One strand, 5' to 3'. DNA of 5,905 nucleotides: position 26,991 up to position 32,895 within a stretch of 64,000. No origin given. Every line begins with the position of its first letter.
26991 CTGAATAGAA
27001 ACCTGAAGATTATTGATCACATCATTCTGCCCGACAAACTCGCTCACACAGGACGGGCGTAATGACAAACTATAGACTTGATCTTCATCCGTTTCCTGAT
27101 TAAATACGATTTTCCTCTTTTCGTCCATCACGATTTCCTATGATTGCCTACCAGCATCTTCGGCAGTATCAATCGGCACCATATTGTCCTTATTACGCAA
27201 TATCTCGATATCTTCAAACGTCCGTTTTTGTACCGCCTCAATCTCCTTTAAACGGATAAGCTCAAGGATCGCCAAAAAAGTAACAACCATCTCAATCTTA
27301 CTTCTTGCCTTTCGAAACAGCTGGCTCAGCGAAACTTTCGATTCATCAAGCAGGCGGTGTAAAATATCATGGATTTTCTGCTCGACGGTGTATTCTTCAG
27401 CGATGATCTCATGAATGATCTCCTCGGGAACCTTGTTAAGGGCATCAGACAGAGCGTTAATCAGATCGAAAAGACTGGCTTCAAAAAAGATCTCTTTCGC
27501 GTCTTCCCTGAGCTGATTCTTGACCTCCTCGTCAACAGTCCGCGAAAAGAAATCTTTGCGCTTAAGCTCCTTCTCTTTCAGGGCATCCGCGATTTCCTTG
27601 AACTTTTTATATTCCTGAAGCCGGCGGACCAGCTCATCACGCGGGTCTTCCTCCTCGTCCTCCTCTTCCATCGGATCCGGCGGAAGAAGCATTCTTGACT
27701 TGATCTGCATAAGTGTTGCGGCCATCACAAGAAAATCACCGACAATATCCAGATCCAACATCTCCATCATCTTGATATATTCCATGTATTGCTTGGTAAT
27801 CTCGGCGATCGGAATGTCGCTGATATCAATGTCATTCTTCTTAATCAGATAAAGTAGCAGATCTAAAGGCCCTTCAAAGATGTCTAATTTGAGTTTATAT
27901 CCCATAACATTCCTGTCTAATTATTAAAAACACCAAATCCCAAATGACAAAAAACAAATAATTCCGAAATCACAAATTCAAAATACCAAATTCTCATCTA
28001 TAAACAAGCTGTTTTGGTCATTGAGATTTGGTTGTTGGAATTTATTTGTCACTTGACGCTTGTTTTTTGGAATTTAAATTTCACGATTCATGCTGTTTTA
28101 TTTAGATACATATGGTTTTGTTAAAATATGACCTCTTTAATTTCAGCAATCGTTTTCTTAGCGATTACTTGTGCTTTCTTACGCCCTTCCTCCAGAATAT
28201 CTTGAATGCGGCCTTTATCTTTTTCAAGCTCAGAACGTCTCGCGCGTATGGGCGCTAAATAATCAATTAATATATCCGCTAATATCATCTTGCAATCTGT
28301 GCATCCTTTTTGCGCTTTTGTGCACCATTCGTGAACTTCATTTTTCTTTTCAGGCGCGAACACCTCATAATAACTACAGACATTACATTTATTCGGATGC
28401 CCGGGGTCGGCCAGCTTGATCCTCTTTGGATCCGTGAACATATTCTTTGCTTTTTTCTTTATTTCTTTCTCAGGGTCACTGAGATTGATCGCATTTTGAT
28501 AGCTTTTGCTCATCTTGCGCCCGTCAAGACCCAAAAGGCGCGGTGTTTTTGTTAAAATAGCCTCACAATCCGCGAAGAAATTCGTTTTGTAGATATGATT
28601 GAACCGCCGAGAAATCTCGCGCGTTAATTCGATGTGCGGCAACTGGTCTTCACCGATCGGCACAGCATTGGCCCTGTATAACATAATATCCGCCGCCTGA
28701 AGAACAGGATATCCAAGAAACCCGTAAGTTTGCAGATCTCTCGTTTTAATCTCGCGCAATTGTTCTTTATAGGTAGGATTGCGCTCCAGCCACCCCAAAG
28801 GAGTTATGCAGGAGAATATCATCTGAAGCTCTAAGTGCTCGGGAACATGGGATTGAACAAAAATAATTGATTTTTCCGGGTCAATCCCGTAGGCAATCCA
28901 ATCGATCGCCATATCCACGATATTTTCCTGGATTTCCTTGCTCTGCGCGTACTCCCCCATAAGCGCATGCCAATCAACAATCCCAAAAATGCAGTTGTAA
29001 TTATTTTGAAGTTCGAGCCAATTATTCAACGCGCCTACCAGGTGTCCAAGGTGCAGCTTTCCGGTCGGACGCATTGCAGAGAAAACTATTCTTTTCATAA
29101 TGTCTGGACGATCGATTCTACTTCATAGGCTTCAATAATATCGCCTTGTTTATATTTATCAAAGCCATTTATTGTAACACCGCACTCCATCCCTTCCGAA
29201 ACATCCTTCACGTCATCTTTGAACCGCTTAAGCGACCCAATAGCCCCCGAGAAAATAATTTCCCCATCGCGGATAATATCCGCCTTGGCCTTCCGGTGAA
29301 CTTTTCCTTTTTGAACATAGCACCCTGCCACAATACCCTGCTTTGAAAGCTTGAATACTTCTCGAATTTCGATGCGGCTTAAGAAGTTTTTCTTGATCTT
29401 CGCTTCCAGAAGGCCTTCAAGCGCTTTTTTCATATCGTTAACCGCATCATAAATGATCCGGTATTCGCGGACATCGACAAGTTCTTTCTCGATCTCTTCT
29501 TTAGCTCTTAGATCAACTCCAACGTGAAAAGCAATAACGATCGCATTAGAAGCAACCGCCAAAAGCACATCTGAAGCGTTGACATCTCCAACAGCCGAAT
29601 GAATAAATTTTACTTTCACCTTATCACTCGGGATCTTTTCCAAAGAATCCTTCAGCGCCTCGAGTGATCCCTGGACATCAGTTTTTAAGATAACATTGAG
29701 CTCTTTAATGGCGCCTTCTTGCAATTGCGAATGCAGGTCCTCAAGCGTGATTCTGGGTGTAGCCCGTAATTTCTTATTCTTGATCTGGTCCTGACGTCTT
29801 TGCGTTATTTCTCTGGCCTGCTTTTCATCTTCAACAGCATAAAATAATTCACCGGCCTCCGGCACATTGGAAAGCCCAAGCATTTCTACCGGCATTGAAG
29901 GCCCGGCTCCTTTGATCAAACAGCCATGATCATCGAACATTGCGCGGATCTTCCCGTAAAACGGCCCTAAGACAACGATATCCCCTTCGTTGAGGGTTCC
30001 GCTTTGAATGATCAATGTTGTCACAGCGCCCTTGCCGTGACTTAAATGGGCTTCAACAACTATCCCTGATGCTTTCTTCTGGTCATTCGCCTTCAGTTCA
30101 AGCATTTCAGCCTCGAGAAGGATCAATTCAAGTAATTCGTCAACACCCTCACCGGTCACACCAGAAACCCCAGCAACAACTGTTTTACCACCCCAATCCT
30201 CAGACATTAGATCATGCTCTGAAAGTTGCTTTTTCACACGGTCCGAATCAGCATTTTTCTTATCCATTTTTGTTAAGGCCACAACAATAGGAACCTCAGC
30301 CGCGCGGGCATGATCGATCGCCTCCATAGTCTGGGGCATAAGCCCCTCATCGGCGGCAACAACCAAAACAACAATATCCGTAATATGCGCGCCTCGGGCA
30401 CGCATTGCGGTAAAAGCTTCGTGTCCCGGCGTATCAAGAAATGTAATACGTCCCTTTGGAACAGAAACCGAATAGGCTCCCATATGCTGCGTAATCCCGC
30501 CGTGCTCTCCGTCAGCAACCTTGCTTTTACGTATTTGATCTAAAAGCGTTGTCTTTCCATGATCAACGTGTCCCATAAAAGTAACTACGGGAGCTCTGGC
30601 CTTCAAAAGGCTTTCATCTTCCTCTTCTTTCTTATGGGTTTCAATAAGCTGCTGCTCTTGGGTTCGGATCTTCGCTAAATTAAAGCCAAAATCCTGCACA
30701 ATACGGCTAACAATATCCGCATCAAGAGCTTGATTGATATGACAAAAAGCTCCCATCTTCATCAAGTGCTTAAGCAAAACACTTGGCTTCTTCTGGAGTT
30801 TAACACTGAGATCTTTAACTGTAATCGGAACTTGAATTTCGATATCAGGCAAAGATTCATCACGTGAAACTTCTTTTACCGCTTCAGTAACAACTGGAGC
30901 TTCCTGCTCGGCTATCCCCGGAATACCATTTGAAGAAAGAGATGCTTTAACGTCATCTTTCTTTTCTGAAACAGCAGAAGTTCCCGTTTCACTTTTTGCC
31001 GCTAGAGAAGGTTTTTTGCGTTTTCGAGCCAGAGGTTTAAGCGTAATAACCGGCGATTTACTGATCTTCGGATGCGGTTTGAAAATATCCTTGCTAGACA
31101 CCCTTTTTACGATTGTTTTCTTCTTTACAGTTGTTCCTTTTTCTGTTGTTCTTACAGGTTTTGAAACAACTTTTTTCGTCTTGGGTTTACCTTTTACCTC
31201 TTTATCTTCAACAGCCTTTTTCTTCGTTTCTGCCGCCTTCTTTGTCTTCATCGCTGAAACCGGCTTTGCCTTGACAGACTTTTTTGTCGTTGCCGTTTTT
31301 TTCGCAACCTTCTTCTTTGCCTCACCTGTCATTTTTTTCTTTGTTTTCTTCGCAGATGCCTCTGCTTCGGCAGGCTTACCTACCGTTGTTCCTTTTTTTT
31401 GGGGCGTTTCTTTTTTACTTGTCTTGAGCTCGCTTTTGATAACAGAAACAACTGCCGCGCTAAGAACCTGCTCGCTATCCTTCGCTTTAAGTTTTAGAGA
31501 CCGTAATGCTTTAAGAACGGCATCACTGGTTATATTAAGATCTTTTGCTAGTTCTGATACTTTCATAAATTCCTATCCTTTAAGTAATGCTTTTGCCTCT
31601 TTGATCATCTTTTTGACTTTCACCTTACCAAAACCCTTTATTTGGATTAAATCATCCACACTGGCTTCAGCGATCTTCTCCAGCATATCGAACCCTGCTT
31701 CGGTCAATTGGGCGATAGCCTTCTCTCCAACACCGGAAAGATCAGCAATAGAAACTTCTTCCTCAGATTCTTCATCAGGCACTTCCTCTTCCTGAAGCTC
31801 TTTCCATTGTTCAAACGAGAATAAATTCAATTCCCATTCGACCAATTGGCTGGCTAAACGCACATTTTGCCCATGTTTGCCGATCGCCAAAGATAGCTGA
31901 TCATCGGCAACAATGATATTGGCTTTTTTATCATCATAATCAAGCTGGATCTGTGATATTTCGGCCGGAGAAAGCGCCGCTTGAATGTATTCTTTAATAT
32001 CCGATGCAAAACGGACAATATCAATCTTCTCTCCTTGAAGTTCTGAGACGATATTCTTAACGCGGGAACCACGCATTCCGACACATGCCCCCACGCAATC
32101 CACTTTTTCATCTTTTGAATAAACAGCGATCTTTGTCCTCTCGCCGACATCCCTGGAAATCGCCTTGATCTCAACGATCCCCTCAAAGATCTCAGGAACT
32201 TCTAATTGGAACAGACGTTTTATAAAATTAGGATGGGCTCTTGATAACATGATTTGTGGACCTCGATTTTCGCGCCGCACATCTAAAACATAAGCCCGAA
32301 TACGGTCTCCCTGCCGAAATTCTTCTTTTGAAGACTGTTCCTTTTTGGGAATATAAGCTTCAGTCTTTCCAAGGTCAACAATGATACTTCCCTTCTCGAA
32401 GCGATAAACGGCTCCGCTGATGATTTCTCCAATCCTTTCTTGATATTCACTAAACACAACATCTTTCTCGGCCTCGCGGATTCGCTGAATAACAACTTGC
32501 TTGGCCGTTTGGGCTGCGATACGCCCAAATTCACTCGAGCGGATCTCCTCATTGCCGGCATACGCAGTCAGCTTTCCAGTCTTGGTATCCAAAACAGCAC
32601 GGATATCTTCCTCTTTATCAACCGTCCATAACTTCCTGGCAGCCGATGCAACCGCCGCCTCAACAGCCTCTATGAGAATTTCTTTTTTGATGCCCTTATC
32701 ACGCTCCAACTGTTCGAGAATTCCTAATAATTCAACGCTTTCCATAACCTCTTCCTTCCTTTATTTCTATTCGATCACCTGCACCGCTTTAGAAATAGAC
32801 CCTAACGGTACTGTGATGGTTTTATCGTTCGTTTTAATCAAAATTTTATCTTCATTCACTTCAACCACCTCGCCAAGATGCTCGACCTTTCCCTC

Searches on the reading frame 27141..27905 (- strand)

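Call 55: search_protein_families(library=ncbifam, proteins=[window:27141-27905:-], max_evalue=1e-10)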
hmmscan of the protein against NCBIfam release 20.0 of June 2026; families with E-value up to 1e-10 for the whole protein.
window:27141-27905:- (255 aa): 5 families
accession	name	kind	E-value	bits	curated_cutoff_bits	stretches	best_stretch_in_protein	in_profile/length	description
NF000995.0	PRK00104.1-4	equivalog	8.4e-68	228.4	315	1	2-240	4-248/251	segregation/condensation protein A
NF000994.0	PRK00104.1-3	equivalog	2.2e-66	224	234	1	3-240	4-243/246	segregation/condensation protein A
NF000993.0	PRK00104.1-2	equivalog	1.5e-49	168.8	268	1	5-240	3-235/237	segregation/condensation protein A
NF000992.0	PRK00104.1-1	equivalog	2.5e-48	164.8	417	1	1-235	1-240/247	segregation/condensation protein A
NF001751.0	PRK00478.1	equivalog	1.6e-25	90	436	1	4-236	162-411/505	segregation/condensation protein A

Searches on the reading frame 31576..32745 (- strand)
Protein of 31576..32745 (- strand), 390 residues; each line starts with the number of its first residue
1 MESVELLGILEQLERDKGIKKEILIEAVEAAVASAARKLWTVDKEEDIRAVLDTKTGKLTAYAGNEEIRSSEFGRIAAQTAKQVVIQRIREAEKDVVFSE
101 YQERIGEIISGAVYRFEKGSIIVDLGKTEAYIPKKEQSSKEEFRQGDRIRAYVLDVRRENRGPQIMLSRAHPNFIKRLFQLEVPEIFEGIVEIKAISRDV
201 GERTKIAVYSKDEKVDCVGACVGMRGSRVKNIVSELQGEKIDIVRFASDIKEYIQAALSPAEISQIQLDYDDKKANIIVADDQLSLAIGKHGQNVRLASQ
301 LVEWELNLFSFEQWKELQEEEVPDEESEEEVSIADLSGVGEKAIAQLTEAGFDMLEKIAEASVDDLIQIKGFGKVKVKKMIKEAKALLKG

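Call 55: search_protein_families(library=ncbifam, proteins=[window:31576-32745:-], max_evalue=1e-10)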
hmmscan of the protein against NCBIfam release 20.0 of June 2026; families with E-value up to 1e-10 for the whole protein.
window:31576-32745:- (390 aa): 4 families
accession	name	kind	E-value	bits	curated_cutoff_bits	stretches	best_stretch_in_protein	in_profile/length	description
TIGR01953.1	NusA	equivalog_domain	2.8e-109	365.3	253.4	1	66-310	92-337/340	transcription termination factor NusA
NF006645.0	PRK09202.4-5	equivalog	3.2e-60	204.3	532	1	66-317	117-376/540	transcription termination/antitermination protein NusA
NF006642.0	PRK09202.4-1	equivalog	2.4e-28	99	687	1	67-311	123-375/614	transcription termination/antitermination protein NusA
TIGR01952.1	nusA_arch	equivalog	5.1e-11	43.1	74.35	1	216-304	42-131/141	NusA-like transcription termination signal-binding factor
